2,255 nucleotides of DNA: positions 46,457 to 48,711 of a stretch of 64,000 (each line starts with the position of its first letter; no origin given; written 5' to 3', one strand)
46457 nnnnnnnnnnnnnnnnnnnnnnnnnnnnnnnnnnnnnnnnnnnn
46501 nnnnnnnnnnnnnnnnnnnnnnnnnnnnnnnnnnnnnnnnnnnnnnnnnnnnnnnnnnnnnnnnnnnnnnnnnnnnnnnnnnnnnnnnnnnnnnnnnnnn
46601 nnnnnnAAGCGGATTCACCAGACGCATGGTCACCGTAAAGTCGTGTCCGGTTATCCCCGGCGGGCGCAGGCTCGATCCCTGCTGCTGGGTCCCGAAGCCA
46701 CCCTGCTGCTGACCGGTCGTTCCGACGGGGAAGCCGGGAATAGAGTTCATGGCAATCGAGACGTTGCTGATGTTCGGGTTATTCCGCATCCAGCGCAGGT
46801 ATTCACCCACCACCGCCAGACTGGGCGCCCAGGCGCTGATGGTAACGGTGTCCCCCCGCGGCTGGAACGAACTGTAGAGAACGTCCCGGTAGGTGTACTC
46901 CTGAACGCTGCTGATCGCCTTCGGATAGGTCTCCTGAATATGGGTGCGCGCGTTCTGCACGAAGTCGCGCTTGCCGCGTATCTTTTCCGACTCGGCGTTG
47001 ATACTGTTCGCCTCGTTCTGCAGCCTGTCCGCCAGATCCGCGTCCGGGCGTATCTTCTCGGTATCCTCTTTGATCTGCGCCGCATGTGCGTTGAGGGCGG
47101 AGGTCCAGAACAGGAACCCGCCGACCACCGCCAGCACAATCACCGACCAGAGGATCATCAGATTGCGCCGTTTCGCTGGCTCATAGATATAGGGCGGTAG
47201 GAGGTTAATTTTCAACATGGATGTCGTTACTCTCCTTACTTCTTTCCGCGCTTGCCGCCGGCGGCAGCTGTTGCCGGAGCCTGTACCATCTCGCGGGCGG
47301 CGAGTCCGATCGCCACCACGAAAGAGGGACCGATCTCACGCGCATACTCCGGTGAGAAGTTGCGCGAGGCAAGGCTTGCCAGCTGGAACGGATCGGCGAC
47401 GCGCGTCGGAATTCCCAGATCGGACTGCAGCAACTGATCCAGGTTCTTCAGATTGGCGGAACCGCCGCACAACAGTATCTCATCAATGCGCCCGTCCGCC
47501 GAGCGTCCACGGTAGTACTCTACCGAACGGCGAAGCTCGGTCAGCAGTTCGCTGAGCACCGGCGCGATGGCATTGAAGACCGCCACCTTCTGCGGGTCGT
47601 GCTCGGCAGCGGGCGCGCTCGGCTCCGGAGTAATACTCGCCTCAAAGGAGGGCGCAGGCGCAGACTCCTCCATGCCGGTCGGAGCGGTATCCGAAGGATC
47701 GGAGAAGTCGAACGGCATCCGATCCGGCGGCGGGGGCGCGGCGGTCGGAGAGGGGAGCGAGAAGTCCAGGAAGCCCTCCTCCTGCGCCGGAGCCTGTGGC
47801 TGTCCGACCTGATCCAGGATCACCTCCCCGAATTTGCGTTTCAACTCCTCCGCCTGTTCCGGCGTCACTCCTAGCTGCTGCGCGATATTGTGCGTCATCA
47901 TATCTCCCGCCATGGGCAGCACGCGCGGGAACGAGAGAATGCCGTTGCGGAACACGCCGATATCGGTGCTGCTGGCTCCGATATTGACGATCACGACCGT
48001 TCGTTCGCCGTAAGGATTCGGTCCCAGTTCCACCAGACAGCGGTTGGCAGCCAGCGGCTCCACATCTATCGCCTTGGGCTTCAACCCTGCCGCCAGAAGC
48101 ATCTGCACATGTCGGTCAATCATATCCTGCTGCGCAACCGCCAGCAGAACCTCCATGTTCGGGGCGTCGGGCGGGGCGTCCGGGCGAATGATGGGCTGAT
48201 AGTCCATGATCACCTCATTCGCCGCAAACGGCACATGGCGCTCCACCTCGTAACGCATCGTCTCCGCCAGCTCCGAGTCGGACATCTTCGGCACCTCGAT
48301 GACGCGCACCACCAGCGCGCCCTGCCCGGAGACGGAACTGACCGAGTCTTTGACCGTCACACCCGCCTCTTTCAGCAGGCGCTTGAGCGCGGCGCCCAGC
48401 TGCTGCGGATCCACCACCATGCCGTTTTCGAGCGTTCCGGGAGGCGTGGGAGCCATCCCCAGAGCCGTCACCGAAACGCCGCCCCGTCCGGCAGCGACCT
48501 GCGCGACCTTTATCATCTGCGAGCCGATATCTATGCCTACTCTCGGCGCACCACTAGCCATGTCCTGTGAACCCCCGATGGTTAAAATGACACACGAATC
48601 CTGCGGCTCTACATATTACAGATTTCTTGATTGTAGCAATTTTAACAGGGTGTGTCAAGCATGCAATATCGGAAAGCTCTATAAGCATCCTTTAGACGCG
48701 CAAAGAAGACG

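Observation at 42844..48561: Type IV pilus-like PilM/N/O/P-like/STN/secretin module in which every periplasmic component carries a glycine-rich low-complexity segment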

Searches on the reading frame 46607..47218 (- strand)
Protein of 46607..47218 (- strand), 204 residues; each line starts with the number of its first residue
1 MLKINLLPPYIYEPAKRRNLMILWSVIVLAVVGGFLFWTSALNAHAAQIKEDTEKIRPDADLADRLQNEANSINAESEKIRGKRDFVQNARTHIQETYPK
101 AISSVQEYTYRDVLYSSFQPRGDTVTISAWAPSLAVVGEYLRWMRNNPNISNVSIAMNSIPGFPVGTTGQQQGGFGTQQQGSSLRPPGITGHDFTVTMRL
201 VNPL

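Call 31: search_solved_structures(query=A2, max_evalue=10)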
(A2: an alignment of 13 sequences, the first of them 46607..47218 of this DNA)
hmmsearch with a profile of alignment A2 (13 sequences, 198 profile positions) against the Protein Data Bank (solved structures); distinct sequences matched with E-value up to 10: 14.
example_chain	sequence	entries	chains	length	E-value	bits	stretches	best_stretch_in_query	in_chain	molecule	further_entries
3jc8_Na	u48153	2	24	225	2.2e-06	31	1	1-142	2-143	PilN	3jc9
2mn7_A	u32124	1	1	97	0.018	18.2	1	22-96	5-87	Sec-independent protein translocase protein TatA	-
2mn6_B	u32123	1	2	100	0.019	18.1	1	22-96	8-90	Sec-independent protein translocase protein TatA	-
3n4x_A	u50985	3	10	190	0.22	14.6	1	25-95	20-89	Monopolin complex subunit CSM1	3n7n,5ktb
8e9x_A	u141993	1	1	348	0.77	12.9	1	30-114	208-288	Muscarinic acetylcholine receptor M4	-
8jiw_BZ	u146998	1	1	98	1.2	12.2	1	68-122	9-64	40S ribosomal protein S25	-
9lwi_I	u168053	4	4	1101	2.4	11.3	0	59-102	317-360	Structural maintenance of chromosomes protein 5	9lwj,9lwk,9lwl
8ard_A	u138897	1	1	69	2.4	11.2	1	28-82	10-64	Unconventional myosin-VI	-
6ign_A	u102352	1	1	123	3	11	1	48-125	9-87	Kinesin-1 heavy chain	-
6igv_A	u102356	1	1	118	3.3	10.8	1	48-125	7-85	Kinesin-1 heavy chain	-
1u2m_A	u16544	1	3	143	3.3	10.8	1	42-96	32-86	Histone-like protein HLP-1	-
1sg2_A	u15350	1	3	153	3.9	10.6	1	42-96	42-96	Seventeen Kilodalton Protein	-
7w77_D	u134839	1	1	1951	4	10.5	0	26-81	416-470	Sodium channel protein type 3 subunit alpha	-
7w7f_D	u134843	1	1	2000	4.4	10.4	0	26-81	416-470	Sodium channel protein type 3 subunit alpha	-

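Call 67: find_homologous_proteins(query=window:46607-47218:-, max_evalue=0.001)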
Query window:46607-47218:- (204 aa): 29 proteins with E <= 0.001 among 119 candidates.
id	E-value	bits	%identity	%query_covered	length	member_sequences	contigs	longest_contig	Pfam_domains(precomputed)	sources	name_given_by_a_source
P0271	1.0e-63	233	55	100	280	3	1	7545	-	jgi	jgi:uncharacterized protein YxeA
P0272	5.6e-62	227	54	100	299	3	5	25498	-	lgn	-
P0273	9.0e-59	217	52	100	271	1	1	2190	-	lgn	-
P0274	2.7e-57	212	48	98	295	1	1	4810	-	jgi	-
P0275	3.1e-55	205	50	100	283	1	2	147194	-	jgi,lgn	jgi:hypothetical protein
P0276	1.8e-54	203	50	100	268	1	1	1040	-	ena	-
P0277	1.1e-51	194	50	100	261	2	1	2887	-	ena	-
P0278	1.1e-51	194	49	98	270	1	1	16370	-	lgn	-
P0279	1.8e-51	193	45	100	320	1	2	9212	-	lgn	-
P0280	2.3e-51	193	41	99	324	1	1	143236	-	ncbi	ncbi:MAG: PilN domain-containing protein [Chthonomonadales bacterium]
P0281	4.4e-51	192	47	100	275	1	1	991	-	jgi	jgi:Tfp pilus assembly protein PilN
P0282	3.0e-50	189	47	100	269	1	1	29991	-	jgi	jgi:hypothetical protein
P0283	4.7e-49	185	51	86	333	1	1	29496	-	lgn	-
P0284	1.6e-47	180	50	81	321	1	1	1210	-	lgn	-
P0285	2.5e-47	179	39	100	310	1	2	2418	-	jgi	jgi:hypothetical protein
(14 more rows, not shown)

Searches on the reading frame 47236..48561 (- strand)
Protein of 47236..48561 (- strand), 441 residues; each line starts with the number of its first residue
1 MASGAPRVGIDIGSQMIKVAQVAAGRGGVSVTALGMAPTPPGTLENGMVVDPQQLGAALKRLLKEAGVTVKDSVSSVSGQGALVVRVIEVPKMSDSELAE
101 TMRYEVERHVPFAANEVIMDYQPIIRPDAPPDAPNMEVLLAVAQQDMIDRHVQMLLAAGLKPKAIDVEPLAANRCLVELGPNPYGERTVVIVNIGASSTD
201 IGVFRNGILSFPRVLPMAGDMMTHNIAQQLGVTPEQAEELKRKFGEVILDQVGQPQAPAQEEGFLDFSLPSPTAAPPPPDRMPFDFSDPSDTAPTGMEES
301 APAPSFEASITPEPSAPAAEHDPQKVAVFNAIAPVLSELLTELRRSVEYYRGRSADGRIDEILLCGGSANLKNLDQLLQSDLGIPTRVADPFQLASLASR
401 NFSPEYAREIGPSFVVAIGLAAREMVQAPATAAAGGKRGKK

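Call 3: search_protein_families(library=pfam, proteins=[window:47236-48561:-], max_evalue=0.1)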
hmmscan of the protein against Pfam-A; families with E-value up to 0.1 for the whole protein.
window:47236-48561:- (441 aa): 4 families
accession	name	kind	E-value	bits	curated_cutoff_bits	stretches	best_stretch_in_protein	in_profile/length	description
PF11104.14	PilM_2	-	2e-58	198.4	27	2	9-243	1-236/340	Type IV pilus assembly protein PilM;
PF14450.12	FtsA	-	4.9e-19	69.4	31.8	1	190-408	1-124/127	Cell division protein FtsA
PF06723.19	MreB_Mbl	-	2.6e-09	36.8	27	2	327-390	241-305/327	MreB/Mbl protein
PF08841.16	DDR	-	0.00044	19.8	24.6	1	183-243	129-190/328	Diol dehydratase reactivase ATPase-like domain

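Call 4: search_protein_families(library=ncbifam, proteins=[window:47236-48561:-], max_evalue=0.1)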
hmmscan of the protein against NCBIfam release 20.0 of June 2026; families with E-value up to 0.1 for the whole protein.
window:47236-48561:- (441 aa): 11 families
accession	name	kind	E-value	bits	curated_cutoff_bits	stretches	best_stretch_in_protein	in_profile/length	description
TIGR01175.1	pilM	subfamily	1.3e-68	231.5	133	1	8-424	6-347/348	type IV pilus assembly protein PilM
NF045709.1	Amuc_1101_fam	equivalog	1e-35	123.7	650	2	1-252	1-242/608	Amuc_1101 family PilM-like pilus complex protein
TIGR01174.1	ftsA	equivalog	8.7e-26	90.9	175.85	3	137-254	149-263/371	cell division protein FtsA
NF007009.0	PRK09472.1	equivalog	9.1e-12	44.7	409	1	116-254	134-271/420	cell division protein FtsA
NF010539.0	PRK13927.1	subfamily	6.8e-08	31.8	293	2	327-390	248-312/339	rod shape-determining protein MreB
TIGR02529.1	EutJ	subfamily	1.1e-07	31.6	152.1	1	150-243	79-164/239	ethanolamine utilization protein EutJ family protein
NF011660.0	PRK15080.1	equivalog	1.3e-07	31.1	182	1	154-243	116-197/277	ethanolamine utilization protein EutJ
TIGR00904.1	mreB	subfamily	1e-06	28.1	365.75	1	325-391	246-313/334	MreB/Mrl family cell shape determining protein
NF010540.1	PRK13929.1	exception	5e-05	22.5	515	1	328-390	247-310/334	rod-share determining protein MreBH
TIGR04491.1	reactive_PduG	equivalog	0.026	12.9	400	1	183-242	401-461/599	diol dehydratase reactivase subunit alpha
TIGR01755.1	flav_wrbA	equivalog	0.092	12.7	132.5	0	78-125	27-73/197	NAD(P)H:quinone oxidoreductase type IV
